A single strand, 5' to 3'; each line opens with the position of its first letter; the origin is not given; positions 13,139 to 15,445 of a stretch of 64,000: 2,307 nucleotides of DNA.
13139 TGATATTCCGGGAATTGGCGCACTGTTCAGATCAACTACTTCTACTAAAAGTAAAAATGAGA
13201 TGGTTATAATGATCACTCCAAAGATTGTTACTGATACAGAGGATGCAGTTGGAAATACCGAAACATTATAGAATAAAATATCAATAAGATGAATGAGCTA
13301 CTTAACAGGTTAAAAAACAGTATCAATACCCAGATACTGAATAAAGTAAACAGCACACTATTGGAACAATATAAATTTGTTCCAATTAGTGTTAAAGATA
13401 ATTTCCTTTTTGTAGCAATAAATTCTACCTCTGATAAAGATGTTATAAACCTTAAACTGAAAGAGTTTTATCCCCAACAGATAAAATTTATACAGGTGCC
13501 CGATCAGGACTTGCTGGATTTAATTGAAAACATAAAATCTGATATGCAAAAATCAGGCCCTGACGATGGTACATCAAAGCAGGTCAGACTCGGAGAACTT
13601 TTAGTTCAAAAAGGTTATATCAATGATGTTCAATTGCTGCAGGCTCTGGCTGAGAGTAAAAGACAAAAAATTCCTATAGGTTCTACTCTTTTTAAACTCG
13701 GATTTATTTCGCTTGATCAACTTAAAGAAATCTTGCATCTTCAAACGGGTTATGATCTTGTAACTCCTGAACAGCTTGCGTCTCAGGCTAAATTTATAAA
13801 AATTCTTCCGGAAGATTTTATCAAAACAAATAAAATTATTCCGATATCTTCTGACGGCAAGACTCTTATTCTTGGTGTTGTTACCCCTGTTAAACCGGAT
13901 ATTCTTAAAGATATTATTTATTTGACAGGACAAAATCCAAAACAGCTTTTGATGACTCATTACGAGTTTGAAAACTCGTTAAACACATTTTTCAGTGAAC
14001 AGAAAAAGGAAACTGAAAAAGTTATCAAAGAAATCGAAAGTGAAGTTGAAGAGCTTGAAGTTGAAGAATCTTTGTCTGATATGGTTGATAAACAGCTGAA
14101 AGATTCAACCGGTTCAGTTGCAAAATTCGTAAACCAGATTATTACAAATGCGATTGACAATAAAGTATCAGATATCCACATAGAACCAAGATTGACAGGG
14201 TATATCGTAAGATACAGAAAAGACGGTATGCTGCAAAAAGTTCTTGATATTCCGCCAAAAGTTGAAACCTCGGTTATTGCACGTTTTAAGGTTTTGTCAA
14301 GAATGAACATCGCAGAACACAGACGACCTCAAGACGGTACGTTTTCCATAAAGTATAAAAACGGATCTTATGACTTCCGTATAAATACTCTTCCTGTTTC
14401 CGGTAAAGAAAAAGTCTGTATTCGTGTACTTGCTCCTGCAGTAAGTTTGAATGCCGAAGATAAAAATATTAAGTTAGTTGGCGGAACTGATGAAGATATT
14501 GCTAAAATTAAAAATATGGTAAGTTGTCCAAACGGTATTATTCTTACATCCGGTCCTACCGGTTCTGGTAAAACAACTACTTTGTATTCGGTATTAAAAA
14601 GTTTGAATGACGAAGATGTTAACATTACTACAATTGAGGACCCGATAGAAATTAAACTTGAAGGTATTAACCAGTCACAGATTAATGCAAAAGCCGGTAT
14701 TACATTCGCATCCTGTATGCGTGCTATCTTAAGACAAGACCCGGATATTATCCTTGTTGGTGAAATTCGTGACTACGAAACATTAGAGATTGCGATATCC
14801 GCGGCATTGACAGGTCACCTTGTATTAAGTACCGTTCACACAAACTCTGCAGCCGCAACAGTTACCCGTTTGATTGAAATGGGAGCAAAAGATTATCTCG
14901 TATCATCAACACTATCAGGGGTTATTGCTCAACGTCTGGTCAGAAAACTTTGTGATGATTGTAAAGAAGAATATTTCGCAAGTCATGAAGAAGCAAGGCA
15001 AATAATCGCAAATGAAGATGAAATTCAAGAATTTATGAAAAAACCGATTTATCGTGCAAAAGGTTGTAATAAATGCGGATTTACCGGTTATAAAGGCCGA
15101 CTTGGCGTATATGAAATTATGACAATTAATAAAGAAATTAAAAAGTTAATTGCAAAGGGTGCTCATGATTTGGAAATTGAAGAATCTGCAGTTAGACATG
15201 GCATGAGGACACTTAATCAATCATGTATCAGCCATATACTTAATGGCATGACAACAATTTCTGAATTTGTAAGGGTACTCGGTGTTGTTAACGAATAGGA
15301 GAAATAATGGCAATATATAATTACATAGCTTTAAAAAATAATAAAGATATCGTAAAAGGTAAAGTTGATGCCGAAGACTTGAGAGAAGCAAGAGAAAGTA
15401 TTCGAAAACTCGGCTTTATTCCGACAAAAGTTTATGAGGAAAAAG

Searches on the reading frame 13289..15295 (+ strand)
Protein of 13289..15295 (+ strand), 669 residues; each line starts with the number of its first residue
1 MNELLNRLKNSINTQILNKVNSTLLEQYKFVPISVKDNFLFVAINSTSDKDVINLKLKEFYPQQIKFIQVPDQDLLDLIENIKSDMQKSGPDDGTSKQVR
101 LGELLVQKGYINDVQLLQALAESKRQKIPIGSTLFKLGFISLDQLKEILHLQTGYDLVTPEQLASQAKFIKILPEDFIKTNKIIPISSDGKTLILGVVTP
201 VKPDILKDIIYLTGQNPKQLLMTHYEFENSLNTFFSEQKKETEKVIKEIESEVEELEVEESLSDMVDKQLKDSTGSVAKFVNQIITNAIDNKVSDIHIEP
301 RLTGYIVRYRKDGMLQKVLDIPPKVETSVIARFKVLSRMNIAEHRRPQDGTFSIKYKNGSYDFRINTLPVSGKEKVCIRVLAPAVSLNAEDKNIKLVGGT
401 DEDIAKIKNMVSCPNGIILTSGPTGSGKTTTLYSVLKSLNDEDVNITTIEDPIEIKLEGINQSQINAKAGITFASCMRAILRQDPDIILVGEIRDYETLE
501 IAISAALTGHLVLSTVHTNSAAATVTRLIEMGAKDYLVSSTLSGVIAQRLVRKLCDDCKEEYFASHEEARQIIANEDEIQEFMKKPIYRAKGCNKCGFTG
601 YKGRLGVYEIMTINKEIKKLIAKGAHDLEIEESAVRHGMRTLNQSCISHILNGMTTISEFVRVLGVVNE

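Call 38: search_protein_families(library=pfam, proteins=[window:13289-15295:+], max_evalue=0.001)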
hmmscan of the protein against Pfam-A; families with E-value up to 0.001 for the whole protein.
window:13289-15295:+ (669 aa): 3 families
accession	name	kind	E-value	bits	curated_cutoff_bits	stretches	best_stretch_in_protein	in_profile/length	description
PF00437.27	T2SSE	-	1.2e-126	422.8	24.9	1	272-662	3-370/370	Type II/IV secretion system protein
PF05157.20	MshEN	-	8.7e-16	58.1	23.1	2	154-238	2-87/90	MshEN domain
PF13173.12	AAA_14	-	2.3e-05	24.8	27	0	416-526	3-104/129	AAA domain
